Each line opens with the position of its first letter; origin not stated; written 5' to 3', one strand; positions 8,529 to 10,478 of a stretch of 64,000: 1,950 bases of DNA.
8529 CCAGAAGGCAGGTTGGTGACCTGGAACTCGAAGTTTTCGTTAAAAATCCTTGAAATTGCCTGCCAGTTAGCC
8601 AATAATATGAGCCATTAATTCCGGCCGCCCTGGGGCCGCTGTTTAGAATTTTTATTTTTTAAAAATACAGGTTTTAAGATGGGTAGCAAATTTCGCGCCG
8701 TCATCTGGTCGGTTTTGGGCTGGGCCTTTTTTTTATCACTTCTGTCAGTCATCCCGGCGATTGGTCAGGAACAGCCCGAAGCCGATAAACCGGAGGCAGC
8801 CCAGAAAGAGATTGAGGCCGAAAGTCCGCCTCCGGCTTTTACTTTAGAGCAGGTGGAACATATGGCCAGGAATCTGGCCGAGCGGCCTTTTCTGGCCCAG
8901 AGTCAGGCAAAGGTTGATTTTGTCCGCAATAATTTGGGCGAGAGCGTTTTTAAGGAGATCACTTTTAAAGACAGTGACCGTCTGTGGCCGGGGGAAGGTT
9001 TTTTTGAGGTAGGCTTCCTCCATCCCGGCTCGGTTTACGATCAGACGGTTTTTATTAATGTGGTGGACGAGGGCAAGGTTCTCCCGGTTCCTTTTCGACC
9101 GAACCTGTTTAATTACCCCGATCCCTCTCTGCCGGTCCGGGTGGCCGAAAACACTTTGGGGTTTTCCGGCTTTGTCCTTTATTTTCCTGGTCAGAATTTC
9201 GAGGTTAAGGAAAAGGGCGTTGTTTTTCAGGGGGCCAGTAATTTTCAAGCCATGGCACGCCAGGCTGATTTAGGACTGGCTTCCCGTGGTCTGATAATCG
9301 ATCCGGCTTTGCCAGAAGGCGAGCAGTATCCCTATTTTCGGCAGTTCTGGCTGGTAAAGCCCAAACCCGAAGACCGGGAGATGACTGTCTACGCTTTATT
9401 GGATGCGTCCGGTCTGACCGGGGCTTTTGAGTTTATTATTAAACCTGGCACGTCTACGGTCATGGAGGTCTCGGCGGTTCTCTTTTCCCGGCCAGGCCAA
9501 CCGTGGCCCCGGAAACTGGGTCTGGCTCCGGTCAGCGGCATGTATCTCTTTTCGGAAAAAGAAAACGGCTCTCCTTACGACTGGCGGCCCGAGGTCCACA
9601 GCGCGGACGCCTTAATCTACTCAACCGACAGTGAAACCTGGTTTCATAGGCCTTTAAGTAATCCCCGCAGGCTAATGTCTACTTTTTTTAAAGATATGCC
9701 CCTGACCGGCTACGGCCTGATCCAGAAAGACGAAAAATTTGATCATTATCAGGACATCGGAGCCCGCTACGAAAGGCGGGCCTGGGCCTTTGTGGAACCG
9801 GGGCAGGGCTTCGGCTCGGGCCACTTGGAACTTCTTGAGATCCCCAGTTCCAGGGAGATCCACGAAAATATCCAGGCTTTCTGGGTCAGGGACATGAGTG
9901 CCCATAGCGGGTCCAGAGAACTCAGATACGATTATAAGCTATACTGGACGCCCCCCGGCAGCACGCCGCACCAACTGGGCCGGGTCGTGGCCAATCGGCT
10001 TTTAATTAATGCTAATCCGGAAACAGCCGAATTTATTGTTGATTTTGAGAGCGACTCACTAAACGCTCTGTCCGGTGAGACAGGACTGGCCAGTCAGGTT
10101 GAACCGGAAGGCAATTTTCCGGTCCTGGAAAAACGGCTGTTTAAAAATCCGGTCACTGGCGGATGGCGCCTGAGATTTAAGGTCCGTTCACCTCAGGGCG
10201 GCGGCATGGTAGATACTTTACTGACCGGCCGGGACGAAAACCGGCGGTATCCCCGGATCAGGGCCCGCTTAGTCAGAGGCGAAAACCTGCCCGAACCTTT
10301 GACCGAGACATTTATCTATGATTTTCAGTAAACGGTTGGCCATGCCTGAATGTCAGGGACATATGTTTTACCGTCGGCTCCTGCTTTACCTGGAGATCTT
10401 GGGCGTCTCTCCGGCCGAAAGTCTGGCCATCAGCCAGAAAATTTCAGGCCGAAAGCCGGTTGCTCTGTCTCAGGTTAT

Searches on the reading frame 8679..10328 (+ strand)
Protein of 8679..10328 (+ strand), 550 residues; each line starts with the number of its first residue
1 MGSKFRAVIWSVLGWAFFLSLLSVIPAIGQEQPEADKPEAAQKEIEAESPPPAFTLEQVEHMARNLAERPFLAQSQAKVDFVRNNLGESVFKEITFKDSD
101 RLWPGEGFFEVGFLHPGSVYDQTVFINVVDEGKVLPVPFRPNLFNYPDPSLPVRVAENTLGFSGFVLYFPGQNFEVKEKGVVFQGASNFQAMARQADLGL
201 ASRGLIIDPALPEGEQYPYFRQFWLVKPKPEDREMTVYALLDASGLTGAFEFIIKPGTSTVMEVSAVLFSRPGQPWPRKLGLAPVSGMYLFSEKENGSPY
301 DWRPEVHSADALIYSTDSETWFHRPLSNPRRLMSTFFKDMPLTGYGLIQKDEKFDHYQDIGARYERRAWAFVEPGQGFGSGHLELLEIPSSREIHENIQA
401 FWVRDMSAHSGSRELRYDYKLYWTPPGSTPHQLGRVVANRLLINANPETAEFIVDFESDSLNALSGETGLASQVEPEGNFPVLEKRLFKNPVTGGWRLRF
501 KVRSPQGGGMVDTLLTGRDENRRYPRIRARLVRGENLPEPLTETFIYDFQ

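Call 15: search_protein_families(library=pfam, proteins=[window:8679-10328:+], max_evalue=0.001)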
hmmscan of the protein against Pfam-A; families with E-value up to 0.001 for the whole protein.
window:8679-10328:+ (550 aa): 1 family
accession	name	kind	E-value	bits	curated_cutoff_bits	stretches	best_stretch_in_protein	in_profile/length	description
PF04349.18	MdoG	-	4.4e-125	418.8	25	1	54-511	1-457/478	Periplasmic glucan biosynthesis protein, MdoG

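Call 17: list_cluster_members(proteins=[window:8679-10328:+, window:6968-8131:+, window:51706-52506:+, window:10618-12693:+, window:29159-33034:+])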
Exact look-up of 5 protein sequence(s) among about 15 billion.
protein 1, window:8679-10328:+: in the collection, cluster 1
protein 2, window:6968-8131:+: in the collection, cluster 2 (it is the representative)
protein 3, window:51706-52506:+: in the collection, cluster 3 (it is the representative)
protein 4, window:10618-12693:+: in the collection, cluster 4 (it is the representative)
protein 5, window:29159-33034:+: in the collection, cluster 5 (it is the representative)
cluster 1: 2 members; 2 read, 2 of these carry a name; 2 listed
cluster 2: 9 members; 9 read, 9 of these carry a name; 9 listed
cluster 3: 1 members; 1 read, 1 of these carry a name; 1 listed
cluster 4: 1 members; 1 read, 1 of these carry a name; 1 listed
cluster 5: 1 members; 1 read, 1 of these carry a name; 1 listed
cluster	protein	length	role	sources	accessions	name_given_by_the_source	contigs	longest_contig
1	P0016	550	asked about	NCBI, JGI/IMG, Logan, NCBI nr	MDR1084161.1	MAG: glucan biosynthesis protein [Deltaproteobacteria bacterium] | glucans biosynthesis protein | glucan biosynthesis protein [Deltaproteobacteria bacterium]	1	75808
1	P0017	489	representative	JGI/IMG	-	glucans biosynthesis protein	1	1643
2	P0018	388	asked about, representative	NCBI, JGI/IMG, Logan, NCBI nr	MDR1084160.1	MAG: iron-containing alcohol dehydrogenase [Deltaproteobacteria bacterium] | alcohol dehydrogenase class IV | iron-containing alcohol dehydrogenase [Deltaproteobacteria bacterium]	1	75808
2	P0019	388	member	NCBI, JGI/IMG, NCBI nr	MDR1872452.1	MAG: iron-containing alcohol dehydrogenase [Deltaproteobacteria bacterium] | alcohol dehydrogenase class IV | iron-containing alcohol dehydrogenase [Deltaproteobacteria bacterium]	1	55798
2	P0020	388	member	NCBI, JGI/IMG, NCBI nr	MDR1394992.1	MAG: iron-containing alcohol dehydrogenase [Deltaproteobacteria bacterium] | alcohol dehydrogenase class IV | iron-containing alcohol dehydrogenase [Deltaproteobacteria bacterium]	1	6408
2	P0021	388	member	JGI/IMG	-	alcohol dehydrogenase class IV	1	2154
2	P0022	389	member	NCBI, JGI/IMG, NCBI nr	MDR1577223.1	MAG: iron-containing alcohol dehydrogenase [Deltaproteobacteria bacterium] | alcohol dehydrogenase class IV | iron-containing alcohol dehydrogenase [Deltaproteobacteria bacterium]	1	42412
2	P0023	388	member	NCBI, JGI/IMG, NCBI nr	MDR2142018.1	MAG: iron-containing alcohol dehydrogenase [Deltaproteobacteria bacterium] | alcohol dehydrogenase class IV | iron-containing alcohol dehydrogenase [Deltaproteobacteria bacterium]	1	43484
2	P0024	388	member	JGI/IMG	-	alcohol dehydrogenase class IV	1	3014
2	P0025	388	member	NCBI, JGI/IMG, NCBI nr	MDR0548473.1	MAG: iron-containing alcohol dehydrogenase [Deltaproteobacteria bacterium] | alcohol dehydrogenase class IV | iron-containing alcohol dehydrogenase [Deltaproteobacteria bacterium]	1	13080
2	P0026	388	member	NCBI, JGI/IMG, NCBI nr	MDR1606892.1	MAG: iron-containing alcohol dehydrogenase [Deltaproteobacteria bacterium] | alcohol dehydrogenase class IV | iron-containing alcohol dehydrogenase [Deltaproteobacteria bacterium]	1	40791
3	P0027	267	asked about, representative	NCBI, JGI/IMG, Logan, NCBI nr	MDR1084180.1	MAG: 4'-phosphopantetheinyl transferase superfamily protein [Deltaproteobacteria ... | phosphopantetheinyl transferase | 4'-phosphopantetheinyl transferase superfamily protein [Deltaproteobacteria bacterium]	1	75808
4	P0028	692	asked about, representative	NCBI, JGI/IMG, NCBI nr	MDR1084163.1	MAG: glucans biosynthesis glucosyltransferase MdoH [Deltaproteobacteria bacterium] | membrane glycosyltransferase | glucans biosynthesis glucosyltransferase MdoH [Deltaproteobacteria bacterium]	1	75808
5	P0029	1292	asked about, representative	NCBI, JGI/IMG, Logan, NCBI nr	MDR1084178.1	MAG: autotransporter domain-containing protein [Deltaproteobacteria bacterium] | CubicO group peptidase (beta-lactamase class C family) | autotransporter domain-containing protein [Deltaproteobacteria bacterium]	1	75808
